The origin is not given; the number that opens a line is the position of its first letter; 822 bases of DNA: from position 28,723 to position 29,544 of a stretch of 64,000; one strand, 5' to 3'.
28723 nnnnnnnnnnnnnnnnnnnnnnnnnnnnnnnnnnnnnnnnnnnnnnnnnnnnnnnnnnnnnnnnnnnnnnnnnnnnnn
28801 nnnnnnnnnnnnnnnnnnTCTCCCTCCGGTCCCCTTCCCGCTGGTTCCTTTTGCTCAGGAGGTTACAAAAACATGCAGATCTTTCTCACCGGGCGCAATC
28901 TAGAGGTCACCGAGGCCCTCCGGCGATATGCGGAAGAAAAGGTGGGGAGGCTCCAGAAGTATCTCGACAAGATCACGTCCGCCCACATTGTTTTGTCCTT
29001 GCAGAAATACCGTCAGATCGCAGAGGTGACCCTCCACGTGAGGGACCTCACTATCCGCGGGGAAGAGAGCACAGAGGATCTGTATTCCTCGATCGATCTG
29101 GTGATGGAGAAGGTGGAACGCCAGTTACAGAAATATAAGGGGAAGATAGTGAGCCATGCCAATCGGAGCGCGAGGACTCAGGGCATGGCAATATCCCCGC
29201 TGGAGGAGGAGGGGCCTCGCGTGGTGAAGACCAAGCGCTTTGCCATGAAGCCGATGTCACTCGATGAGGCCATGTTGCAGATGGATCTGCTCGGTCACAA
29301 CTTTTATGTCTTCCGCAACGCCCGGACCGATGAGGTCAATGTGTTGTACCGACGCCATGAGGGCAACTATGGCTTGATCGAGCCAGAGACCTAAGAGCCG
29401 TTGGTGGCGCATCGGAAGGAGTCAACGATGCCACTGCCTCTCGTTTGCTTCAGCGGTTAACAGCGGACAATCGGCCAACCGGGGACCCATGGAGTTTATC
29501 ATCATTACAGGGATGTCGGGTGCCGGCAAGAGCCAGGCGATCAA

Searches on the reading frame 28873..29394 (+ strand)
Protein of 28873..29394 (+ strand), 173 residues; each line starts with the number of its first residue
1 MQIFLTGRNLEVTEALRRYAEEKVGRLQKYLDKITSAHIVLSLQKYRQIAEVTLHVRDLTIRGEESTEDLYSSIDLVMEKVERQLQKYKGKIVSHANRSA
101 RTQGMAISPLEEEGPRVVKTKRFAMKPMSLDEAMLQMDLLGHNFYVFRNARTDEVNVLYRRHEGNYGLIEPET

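Call 10: search_protein_families(library=pfam, proteins=[window:28873-29394:+])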
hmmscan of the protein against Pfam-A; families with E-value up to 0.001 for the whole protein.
window:28873-29394:+ (173 aa): 2 families
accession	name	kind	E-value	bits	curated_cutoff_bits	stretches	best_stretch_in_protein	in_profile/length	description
PF16321.10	Ribosom_S30AE_C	-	3.8e-30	103.8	25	1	113-168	2-57/57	Sigma 54 modulation/S30EA ribosomal protein C terminus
PF02482.25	Ribosomal_S30AE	-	2.7e-27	95.8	23.7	1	5-92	3-87/88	Sigma 54 modulation protein / S30EA ribosomal protein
